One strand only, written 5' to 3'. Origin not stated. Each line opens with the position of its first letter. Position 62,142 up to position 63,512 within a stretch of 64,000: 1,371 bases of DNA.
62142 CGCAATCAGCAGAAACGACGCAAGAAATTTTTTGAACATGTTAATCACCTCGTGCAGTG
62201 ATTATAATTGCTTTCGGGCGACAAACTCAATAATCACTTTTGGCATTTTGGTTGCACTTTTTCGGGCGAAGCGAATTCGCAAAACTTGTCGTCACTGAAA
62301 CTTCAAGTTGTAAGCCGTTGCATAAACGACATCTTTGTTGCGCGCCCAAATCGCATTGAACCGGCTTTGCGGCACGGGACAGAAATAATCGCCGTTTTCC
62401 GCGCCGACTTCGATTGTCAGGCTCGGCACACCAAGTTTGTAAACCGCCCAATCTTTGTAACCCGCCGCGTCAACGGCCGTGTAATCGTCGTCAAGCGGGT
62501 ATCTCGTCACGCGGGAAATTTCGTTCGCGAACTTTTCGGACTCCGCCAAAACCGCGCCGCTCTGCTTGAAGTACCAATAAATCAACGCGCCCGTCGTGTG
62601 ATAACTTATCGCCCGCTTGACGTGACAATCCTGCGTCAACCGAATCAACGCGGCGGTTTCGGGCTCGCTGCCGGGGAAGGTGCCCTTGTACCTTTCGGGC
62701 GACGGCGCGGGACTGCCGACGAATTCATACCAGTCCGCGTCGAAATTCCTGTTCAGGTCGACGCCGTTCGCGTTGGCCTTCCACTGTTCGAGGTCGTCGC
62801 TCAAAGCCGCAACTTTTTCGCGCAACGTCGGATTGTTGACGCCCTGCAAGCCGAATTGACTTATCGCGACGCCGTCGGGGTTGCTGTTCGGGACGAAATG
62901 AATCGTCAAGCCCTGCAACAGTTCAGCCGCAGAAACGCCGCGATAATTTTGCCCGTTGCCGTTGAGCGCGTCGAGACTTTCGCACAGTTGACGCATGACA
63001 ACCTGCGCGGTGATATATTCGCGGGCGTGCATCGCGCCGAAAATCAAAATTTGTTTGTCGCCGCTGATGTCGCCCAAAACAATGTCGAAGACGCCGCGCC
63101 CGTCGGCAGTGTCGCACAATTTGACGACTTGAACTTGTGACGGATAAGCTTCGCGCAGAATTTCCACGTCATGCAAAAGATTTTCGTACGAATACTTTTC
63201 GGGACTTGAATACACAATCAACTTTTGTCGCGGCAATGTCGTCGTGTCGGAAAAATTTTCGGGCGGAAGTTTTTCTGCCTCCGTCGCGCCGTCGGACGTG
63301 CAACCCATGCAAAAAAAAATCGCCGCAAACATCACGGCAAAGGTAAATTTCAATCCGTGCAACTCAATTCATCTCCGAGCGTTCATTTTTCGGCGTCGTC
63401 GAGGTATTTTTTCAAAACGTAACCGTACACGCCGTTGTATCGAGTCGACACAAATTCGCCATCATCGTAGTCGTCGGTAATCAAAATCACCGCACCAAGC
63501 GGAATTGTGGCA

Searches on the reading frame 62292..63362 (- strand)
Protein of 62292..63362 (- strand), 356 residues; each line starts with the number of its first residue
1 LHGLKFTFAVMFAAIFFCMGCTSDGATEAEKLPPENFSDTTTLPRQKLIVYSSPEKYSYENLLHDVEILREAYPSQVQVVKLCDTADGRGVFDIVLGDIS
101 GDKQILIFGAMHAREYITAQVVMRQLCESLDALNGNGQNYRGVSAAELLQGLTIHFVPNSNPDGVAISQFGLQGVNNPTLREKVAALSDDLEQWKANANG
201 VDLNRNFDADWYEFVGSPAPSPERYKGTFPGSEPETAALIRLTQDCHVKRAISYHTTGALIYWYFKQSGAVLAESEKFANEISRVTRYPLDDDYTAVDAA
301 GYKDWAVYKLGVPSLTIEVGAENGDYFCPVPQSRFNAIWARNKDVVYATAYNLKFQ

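Call 58: search_protein_families(library=pfam, proteins=[window:62292-63362:-], max_evalue=0.001)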
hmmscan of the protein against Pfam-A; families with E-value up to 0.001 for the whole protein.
window:62292-63362:- (356 aa): 1 family
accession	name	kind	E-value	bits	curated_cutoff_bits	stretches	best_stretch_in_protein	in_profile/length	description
PF00246.29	Peptidase_M14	-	2.5e-32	113.1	21.6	1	69-342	8-283/286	Zinc carboxypeptidase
